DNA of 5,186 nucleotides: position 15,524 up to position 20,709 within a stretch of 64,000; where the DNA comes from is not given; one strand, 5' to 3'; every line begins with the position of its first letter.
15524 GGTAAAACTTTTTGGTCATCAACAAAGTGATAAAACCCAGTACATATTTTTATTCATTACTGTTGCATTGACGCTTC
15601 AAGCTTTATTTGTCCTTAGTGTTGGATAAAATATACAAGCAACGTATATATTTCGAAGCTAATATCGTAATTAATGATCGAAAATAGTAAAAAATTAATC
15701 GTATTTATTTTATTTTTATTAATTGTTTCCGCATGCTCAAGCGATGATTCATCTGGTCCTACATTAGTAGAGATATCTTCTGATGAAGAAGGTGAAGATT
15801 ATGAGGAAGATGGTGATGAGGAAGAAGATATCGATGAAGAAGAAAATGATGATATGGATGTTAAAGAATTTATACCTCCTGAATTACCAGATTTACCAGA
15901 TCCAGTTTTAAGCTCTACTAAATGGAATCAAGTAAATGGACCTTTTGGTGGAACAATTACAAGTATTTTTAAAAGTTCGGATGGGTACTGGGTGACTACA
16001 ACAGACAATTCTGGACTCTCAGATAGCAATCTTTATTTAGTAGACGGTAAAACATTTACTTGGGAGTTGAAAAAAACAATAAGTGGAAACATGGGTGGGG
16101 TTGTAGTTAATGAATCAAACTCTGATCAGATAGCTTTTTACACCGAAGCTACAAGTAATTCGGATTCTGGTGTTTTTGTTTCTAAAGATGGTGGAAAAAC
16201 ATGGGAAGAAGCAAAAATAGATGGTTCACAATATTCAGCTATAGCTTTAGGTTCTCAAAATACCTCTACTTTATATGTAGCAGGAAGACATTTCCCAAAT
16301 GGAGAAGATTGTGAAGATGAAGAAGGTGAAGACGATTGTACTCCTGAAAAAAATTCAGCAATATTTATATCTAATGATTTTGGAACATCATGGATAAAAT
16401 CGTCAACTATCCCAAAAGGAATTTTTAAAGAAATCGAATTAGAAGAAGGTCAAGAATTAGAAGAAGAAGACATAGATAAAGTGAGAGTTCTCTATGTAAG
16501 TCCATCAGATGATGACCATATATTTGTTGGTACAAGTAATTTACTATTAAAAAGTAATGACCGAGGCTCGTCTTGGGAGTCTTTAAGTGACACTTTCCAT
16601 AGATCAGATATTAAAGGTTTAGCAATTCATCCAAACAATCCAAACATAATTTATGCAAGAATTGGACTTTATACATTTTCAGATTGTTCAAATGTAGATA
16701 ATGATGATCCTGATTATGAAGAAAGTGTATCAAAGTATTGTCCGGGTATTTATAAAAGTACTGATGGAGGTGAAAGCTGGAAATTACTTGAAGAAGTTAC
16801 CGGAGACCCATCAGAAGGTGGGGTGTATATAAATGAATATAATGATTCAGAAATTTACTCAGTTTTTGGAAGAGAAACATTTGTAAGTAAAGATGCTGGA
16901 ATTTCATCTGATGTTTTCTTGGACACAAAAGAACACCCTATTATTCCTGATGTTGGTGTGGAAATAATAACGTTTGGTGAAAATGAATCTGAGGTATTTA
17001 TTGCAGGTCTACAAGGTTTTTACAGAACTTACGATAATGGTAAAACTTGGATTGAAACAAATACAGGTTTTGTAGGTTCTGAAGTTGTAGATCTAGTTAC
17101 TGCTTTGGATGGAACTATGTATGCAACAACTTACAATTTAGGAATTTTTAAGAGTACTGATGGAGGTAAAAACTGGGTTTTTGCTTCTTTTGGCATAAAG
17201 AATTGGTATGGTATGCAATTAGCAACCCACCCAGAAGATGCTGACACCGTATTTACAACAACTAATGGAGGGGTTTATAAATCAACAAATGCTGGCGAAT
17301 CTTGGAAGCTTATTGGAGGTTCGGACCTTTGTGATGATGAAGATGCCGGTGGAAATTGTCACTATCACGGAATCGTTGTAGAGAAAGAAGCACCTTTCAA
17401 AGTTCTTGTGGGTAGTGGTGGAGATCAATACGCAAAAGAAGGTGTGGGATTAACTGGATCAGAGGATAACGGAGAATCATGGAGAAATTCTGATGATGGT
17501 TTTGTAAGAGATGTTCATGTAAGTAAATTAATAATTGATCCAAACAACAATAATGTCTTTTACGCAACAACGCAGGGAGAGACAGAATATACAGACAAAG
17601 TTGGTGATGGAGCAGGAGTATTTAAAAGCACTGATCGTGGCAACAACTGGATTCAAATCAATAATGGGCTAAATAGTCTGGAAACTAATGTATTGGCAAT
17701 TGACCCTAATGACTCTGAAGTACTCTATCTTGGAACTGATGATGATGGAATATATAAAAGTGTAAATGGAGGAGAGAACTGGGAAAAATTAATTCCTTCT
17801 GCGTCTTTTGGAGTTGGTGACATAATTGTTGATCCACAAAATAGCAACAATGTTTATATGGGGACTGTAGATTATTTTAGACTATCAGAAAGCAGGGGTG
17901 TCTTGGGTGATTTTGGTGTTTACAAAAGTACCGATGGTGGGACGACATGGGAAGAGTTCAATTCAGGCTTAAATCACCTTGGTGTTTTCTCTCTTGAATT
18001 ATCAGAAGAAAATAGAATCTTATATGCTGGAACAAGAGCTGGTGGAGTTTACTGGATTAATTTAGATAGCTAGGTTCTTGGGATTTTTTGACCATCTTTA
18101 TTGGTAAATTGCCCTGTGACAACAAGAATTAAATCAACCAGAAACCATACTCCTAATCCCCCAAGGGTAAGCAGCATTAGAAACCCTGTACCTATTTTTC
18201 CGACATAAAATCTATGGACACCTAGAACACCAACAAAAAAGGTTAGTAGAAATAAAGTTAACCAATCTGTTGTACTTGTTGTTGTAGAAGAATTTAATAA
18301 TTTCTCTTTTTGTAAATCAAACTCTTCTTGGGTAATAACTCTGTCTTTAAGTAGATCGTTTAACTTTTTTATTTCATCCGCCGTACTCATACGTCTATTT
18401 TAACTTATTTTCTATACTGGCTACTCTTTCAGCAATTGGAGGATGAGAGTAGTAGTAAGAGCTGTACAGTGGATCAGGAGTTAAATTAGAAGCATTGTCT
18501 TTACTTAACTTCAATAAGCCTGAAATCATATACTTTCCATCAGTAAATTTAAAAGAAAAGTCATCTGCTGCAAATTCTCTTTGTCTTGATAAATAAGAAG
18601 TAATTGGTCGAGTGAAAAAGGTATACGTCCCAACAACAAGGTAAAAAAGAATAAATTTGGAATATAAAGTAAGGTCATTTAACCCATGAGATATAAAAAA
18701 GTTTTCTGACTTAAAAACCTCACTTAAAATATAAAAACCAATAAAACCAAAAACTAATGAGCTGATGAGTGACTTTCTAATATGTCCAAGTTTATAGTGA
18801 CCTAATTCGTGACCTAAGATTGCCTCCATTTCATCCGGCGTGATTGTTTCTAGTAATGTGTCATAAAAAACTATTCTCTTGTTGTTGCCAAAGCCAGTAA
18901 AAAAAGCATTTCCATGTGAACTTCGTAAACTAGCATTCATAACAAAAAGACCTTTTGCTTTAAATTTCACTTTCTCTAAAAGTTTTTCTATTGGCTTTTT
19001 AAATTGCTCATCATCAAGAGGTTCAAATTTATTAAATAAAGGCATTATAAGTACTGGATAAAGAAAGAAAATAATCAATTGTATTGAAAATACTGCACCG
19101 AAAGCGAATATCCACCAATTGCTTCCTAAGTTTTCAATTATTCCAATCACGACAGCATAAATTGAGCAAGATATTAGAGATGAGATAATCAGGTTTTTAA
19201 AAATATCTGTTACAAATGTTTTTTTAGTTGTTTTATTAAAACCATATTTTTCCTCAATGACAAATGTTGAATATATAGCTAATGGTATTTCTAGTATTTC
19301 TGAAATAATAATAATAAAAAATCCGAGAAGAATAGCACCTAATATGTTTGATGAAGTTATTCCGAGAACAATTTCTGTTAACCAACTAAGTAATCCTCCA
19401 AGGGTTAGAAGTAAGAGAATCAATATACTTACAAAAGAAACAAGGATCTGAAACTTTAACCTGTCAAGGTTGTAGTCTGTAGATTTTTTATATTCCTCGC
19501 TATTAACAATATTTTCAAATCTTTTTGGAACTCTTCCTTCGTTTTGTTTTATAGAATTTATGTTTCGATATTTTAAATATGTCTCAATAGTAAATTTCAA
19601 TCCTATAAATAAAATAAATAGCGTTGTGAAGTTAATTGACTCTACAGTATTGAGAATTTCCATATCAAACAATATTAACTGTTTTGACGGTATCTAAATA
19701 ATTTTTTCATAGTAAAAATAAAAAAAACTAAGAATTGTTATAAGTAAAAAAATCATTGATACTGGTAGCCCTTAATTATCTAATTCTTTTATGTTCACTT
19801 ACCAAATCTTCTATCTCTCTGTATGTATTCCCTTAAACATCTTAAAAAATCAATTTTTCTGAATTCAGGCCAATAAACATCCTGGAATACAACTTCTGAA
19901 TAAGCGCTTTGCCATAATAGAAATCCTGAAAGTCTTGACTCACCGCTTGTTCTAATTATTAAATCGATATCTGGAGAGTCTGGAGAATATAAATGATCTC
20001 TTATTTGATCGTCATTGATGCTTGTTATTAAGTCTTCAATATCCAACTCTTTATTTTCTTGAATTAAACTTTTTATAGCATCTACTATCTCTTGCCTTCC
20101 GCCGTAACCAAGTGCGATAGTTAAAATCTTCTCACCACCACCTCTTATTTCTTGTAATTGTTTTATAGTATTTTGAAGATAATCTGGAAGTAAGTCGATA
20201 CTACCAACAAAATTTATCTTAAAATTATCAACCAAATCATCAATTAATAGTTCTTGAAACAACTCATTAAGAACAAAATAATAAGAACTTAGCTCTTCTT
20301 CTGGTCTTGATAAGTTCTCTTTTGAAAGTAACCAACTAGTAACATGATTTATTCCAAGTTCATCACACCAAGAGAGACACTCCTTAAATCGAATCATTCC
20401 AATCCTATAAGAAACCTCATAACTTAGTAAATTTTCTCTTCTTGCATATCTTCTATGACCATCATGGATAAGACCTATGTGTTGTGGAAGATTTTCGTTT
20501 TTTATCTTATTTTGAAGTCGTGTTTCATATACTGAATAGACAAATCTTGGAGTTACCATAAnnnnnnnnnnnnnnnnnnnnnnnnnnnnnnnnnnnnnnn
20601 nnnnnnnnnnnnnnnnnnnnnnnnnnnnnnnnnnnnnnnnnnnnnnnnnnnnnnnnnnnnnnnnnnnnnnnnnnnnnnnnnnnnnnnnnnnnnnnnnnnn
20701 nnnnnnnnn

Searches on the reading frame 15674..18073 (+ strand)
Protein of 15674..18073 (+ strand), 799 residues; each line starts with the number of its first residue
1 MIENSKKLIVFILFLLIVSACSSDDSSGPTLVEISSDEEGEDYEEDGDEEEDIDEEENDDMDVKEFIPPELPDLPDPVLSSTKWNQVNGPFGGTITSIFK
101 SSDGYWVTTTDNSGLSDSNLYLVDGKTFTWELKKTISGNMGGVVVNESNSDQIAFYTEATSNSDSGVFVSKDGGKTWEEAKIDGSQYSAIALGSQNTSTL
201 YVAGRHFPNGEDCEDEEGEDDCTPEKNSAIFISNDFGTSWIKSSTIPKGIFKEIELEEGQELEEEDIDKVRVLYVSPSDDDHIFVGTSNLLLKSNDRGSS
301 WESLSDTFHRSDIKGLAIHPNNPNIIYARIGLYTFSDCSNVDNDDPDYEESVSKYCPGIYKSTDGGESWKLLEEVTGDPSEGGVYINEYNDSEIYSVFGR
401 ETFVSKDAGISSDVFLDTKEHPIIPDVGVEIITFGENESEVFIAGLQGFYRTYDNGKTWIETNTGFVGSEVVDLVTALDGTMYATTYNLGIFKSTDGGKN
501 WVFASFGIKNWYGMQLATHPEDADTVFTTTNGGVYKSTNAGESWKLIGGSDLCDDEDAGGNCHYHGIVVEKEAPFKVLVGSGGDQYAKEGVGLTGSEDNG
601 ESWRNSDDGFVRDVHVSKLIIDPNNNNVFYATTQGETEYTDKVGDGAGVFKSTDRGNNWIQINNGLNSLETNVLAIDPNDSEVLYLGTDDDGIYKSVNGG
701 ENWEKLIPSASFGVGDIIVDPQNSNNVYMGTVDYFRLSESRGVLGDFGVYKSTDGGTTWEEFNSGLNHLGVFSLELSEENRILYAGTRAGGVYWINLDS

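Call 25: search_protein_families(library=pfam, proteins=[window:15674-18073:+])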
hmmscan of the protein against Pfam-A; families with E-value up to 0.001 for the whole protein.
window:15674-18073:+ (799 aa): 6 families
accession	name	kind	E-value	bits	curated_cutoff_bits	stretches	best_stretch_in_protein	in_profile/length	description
PF15902.12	Sortilin-Vps10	-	1.1e-38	133.7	33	3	649-784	3-134/446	Sortilin, neurotensin receptor 3,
PF02012.26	BNR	-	7.5e-15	52.9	27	0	168-178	1-11/12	BNR/Asp-box repeat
PF14870.12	PSII_BNR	-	8.8e-13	48.6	27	0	643-711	78-145/303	Photosynthesis system II assembly factor YCF48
PF24316.1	Tli3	-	2.2e-07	31.7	27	0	139-196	51-114/129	T6SS Tli3 immunity protein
PF19755.4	DUF6242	-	1.3e-06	28.8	29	0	430-501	154-217/217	Domain of unknown function (DUF6242)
PF13088.12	BNR_2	-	0.00036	20.4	31.4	0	132-304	44-201/277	BNR repeat-like domain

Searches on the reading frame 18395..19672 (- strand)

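Call 58: search_protein_families(library=pfam, proteins=[window:18395-19672:-], max_evalue=0.00001)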
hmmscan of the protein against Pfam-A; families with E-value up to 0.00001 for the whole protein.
window:18395-19672:- (425 aa): 2 families
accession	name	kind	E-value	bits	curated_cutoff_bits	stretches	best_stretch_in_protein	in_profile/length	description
PF16491.10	Peptidase_M48_N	-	2.4e-51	174.5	27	1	39-215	3-179/179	CAAX prenyl protease N-terminal, five membrane helices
PF01435.24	Peptidase_M48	-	7.2e-37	127.5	20.3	1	219-422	2-184/186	Peptidase family M48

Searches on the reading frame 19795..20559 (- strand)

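Call 58: search_protein_families(library=pfam, proteins=[window:19795-20559:-], max_evalue=0.00001)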
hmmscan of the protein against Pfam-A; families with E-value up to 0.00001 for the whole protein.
window:19795-20559:- (254 aa): 1 family
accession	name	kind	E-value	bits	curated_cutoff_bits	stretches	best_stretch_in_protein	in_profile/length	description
PF01255.24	Prenyltransf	-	1.1e-64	218.4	27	1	31-253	1-219/219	Putative undecaprenyl diphosphate synthase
